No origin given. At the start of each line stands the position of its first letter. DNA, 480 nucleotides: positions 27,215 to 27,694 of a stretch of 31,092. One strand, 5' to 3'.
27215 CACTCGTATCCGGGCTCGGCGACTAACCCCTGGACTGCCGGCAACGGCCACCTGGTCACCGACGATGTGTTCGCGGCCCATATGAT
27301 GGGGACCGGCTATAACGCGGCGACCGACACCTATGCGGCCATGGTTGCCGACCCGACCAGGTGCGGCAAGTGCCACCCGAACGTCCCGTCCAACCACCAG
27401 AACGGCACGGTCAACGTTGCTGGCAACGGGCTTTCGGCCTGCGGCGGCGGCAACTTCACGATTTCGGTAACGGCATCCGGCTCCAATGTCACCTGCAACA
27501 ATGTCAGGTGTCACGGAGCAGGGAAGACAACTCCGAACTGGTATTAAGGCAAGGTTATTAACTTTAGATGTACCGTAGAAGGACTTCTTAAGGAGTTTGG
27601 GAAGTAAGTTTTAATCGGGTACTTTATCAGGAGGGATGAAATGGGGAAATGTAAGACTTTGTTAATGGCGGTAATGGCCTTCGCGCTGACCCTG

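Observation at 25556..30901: Tandem cluster of three paralogous, secreted, Geobacter-type multiheme cytochromes with mixed haem-motif spacing and a shared C-terminal motif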

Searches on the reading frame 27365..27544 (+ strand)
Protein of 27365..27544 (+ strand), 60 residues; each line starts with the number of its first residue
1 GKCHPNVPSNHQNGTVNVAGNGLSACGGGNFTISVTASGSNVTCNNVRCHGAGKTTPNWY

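Call 38: search_protein_families(library=ncbifam, proteins=[window:27365-27544:+], max_evalue=10)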
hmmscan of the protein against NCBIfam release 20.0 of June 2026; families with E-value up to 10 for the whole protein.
seq(60 aa): 1 family
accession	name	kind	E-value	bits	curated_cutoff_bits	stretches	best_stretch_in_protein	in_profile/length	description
TIGR01904.2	GSu_C4xC__C2xCH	domain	7.4e-05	22.4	27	1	11-60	1-45/73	CxxxxCH/CxxCH domain c-type cytochrome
